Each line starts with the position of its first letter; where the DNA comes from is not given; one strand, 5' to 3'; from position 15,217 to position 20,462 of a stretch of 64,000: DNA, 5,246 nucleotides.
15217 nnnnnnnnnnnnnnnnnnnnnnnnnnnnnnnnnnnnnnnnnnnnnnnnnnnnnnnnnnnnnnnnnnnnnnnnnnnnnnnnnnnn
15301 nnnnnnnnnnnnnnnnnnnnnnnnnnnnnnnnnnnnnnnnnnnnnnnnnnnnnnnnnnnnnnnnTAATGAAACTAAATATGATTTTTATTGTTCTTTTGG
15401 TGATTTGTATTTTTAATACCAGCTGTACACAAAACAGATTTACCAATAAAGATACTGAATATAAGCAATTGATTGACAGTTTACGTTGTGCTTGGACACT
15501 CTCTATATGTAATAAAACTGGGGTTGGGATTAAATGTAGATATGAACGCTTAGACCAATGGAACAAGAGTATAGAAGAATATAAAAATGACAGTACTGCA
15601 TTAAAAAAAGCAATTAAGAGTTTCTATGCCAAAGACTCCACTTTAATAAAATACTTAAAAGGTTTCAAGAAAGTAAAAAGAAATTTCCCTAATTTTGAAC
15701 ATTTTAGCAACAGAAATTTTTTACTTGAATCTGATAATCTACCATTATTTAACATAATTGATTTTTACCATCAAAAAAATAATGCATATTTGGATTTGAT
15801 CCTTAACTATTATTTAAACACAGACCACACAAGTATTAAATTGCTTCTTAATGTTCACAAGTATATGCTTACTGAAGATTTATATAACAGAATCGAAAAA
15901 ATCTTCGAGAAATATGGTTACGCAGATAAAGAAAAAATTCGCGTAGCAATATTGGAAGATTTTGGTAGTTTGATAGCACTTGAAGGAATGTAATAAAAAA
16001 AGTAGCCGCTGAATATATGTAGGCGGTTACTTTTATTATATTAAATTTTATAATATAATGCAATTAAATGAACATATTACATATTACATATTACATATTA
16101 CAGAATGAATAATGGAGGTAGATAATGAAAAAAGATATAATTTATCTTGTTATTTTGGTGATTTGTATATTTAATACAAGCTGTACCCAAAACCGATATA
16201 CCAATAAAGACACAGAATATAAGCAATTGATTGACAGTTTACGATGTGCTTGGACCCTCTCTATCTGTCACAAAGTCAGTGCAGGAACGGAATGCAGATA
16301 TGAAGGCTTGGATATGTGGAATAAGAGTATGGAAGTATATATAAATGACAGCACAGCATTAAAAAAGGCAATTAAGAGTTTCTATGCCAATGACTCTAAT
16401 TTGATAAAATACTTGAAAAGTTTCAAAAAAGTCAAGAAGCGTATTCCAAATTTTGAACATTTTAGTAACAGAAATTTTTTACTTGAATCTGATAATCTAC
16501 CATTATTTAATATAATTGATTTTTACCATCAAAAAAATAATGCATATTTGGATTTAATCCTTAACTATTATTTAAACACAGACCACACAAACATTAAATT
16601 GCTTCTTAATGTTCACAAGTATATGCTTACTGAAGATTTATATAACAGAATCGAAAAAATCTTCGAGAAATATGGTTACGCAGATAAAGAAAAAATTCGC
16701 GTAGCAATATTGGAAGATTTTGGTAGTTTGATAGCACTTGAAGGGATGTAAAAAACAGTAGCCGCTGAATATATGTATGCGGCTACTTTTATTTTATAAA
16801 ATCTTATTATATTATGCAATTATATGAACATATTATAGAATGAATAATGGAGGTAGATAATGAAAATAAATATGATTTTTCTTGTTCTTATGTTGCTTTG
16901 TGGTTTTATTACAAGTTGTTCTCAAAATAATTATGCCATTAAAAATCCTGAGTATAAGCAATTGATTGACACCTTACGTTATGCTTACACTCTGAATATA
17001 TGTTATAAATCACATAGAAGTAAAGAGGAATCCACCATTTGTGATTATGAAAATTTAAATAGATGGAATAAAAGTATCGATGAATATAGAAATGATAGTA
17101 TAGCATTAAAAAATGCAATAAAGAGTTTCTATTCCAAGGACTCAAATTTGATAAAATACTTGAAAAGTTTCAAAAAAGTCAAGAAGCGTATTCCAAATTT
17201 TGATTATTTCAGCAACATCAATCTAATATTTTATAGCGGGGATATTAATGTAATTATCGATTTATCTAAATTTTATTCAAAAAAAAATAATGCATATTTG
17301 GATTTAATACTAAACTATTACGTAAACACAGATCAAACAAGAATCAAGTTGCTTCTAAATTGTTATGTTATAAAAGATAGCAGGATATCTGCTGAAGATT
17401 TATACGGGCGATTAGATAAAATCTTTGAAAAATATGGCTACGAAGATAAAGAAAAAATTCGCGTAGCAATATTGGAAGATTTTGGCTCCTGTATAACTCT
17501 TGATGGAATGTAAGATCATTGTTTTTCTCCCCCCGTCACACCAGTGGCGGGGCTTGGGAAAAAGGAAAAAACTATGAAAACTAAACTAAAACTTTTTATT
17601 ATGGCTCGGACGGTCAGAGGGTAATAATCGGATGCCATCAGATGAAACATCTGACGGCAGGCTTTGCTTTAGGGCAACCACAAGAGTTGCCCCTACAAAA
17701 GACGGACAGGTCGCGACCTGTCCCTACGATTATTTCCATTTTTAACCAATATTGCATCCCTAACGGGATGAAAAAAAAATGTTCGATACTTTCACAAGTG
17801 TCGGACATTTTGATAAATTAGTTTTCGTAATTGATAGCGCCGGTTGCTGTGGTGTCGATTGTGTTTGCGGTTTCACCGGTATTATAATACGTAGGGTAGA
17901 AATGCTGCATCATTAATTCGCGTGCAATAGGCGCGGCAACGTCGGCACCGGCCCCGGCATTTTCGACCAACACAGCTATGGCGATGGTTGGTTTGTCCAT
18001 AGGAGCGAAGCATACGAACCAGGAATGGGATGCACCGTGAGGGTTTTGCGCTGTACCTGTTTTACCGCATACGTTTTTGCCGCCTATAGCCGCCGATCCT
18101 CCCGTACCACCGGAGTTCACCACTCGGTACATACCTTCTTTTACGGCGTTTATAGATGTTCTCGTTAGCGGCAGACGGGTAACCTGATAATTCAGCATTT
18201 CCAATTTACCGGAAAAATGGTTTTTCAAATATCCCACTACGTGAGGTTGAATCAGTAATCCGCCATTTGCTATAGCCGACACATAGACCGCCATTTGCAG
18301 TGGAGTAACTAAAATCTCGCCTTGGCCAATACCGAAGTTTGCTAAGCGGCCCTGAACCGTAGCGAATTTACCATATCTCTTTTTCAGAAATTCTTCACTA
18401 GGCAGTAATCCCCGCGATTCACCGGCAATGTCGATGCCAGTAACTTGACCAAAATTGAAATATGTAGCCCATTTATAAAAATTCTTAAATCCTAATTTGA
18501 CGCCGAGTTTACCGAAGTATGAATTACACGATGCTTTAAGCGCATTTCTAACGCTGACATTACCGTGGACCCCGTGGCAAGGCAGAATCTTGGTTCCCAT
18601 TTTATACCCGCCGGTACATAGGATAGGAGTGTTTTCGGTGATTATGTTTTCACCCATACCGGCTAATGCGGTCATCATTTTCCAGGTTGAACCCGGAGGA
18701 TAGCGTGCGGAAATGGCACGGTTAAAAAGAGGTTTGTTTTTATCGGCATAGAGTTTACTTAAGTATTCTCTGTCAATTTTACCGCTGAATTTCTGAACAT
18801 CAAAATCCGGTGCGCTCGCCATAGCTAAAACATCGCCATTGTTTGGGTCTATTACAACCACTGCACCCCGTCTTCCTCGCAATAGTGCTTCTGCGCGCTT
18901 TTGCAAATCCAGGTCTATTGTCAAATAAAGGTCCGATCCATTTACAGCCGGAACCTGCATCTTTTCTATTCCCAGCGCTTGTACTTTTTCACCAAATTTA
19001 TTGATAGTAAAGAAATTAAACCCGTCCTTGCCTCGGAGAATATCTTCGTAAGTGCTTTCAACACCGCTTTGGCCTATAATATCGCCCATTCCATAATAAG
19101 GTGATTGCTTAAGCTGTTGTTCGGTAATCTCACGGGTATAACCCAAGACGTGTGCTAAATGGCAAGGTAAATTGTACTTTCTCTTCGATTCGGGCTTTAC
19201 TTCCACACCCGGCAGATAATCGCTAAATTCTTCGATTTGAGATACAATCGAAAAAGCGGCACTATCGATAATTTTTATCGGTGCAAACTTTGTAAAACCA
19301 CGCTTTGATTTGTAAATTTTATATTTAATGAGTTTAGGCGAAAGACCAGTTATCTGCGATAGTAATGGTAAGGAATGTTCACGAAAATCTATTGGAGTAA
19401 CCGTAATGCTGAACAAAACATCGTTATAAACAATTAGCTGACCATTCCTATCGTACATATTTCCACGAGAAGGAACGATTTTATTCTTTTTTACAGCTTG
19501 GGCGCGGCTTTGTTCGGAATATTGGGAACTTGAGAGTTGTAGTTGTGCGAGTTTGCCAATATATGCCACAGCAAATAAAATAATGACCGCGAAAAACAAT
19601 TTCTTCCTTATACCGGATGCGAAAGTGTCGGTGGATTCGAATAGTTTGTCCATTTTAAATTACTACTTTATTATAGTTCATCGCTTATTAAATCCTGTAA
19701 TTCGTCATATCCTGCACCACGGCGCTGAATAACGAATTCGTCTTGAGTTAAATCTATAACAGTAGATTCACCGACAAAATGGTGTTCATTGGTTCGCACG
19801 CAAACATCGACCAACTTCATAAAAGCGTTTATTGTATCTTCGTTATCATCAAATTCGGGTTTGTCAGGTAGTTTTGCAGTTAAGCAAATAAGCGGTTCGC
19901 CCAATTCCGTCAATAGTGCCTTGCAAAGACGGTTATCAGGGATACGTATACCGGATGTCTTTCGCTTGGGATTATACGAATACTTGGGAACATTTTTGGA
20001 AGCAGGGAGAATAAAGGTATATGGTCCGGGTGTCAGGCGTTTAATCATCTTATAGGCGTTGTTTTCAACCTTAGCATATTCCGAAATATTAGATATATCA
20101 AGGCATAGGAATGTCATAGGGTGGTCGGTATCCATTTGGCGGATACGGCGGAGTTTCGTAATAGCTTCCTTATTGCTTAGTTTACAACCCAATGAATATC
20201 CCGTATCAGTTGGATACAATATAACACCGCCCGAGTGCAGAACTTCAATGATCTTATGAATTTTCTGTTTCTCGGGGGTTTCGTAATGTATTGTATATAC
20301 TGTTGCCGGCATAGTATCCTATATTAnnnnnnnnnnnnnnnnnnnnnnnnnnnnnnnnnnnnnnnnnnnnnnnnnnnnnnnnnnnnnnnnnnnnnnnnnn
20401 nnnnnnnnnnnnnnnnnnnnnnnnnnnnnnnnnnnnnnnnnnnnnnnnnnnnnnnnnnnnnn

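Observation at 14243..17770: Orphan Rhs C-terminal toxin cassette with three tandem immunity-like lipoprotein genes, flanked by direct repeats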

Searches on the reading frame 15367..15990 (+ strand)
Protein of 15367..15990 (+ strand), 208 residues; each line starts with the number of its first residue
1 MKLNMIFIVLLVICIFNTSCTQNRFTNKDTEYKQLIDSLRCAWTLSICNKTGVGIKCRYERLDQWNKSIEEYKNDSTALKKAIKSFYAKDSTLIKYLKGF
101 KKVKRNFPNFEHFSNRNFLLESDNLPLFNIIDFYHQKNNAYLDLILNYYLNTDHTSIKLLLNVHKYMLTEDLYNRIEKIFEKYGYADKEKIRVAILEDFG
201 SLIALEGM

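Call 3: search_protein_families(library=pfam, proteins=[window:15367-15990:+], max_evalue=1)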
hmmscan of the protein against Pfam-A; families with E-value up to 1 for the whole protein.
window:15367-15990:+ (208 aa): 6 families
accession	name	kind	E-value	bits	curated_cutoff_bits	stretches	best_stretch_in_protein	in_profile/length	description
PF13456.12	RVT_3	-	0.051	13.9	21.6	1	13-48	27-61/123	Reverse transcriptase-like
PF08559.15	Cut8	-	0.091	12.8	26.2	0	31-86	179-236/241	Cut8, nuclear proteasome tether protein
PF07021.18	MetW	-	0.092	12.8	21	1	56-142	58-145/193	Methionine biosynthesis protein MetW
PF10066.14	DUF2304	-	0.28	11.9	25.5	1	2-37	63-98/106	Uncharacterized conserved protein (DUF2304)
PF25700.1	UL128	-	0.75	9.8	25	1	6-62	2-58/167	Cytomegalovirus UL128 protein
PF10384.14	Scm3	-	0.98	9.6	24.3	1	170-189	10-28/53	Centromere protein Scm3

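Call 4: search_protein_families(library=ncbifam, proteins=[window:15367-15990:+], max_evalue=1)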
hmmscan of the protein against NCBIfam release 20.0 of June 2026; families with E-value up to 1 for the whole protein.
window:15367-15990:+ (208 aa): 1 family
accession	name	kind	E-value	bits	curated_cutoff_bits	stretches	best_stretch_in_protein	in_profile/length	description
TIGR02081.1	metW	equivalog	0.096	12.2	189.5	1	54-133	56-135/194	methionine biosynthesis protein MetW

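Call 14: find_homologous_proteins(query=window:15367-15990:+, max_evalue=0.001)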
Query window:15367-15990:+ (208 aa): 6 proteins with E <= 0.001 among 107 candidates.
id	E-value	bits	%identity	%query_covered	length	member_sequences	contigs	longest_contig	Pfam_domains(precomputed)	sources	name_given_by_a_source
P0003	9.8e-134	461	100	100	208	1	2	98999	-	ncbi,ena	ncbi:MAG: hypothetical protein WCR42_08525 [bacterium]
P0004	3.5e-117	407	88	100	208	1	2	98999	-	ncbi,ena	ncbi:MAG: hypothetical protein WCR42_08530 [bacterium]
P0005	1.0e-77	278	65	100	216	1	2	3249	-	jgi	-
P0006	2.9e-75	270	64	94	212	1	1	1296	-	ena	-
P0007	4.0e-73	263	62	100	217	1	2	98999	-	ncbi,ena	ncbi:MAG: hypothetical protein WCR42_08535 [bacterium]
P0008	9.7e-64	233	59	100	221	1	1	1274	-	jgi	-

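Call 23: find_encoding_contigs(protein=P0005, flank=5000, max_places=4)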
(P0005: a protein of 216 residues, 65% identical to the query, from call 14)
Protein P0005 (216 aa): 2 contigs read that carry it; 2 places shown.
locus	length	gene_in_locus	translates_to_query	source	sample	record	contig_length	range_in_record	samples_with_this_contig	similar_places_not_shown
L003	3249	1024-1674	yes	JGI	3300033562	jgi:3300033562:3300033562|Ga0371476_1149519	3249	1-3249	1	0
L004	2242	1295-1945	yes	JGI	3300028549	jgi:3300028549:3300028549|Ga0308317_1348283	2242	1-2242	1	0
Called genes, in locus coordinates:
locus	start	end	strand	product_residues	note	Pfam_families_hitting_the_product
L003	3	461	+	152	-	?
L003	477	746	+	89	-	PF00708:Acylphosphatase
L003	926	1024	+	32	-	-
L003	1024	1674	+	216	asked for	-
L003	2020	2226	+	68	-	PF15919:HicB_lk_antitox (weak)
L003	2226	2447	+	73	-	PF07927:HicA_toxin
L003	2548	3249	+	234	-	?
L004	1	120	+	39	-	?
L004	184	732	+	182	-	PF01965:DJ-1_PfpI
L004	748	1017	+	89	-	PF00708:Acylphosphatase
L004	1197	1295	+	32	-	-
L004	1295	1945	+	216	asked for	-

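Call 24: find_encoding_contigs(protein=P0003, flank=10000, max_places=4)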
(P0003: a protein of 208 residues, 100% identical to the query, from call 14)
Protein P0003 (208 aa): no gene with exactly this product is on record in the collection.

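Call 60: predict_structure(alignment_id=A4)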
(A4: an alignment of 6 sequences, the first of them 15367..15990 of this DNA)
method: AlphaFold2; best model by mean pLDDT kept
length: 208 residues; sequences in the alignment: 6
mean_pLDDT: 40.2   pTM: 0.27
mean pLDDT of the five models: 40.2, 39.4, 39.2, 38.9, 36.3
residues with pLDDT >= 90: 0; 70-90: 0; 50-70: 36; < 50: 172
segments of 3 or more residues with pLDDT < 50: 1-5, 9-67, 71-166, 199-208
pLDDT, mean of each block of 10 residues (from residue 1): 47 37 32 39 35 42 47 45 39 34 28 24 29 38 46 36 44 56 57 53 36
secondary structure, 60 per line:
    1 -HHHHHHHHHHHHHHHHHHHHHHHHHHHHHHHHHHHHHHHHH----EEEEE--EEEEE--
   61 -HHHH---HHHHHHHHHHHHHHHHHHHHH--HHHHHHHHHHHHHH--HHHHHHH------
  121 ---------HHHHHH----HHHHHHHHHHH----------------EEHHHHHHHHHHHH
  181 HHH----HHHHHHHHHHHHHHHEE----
elements in order: H2-42 E47-51 E54-58 H62-65 H69-89 H92-105 H108-114 H130-135 H140-150 H169-183 H188-202

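Call 68: find_encoding_contigs(protein=P0008, flank=3000, max_places=3)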
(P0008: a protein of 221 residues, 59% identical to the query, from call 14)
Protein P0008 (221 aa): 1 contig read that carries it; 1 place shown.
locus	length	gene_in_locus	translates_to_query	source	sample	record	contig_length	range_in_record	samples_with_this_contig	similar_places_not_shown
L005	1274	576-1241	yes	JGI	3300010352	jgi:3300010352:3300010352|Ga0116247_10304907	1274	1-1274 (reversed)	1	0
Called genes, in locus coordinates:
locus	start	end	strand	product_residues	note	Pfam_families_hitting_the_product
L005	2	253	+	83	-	?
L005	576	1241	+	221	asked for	-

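Call 69: find_encoding_contigs(protein=P0006, flank=3000, max_places=3)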
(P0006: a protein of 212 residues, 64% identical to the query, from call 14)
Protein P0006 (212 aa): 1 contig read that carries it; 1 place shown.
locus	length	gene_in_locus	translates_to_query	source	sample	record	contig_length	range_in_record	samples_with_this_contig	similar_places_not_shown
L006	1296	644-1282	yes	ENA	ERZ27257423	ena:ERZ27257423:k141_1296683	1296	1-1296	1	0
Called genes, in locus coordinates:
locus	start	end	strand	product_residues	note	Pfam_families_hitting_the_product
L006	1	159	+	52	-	?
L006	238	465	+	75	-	PF10543:ORF6N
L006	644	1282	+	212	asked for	-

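Call 81: search_protein_families(library=padloc, proteins=[window:15367-15990:+], max_evalue=0.01)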
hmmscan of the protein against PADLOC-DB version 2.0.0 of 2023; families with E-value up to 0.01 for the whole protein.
window:15367-15990:+ (208 aa): 0 families

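Call 87: find_related_loci(query=A2, collection=metagenome_contigs, flank=8000)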
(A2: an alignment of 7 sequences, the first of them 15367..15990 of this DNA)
Query A2 (208 aa) in metagenome_contigs; peptide patterns used: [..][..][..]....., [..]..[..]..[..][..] (x = any residue, [..] = any of these).
600 stretches matched a pattern, but none encodes a relative of the query by tblastn (E <= 1e-3).

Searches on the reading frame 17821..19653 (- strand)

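Call 59: search_protein_families(library=pfam, proteins=[window:17821-19653:-], max_evalue=0.001)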
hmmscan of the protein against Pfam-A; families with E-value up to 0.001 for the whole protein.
window:17821-19653:- (611 aa): 2 families
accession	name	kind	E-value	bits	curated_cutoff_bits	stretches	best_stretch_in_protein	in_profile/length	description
PF00905.27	Transpeptidase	-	3.1e-67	227.3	22.1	1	263-581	1-298/299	Penicillin binding protein transpeptidase domain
PF03717.20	PBP_dimer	-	5.6e-37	128.3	24.4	1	59-224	2-176/180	Penicillin-binding Protein dimerisation domain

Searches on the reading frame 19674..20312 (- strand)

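Call 59: search_protein_families(library=pfam, proteins=[window:19674-20312:-], max_evalue=0.001)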
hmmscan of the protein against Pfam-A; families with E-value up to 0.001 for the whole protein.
window:19674-20312:- (213 aa): 1 family
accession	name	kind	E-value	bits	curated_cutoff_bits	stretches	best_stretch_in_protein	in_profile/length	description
PF01300.24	Sua5_yciO_yrdC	-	9.4e-49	165.7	25.1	1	23-199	1-178/178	Telomere recombination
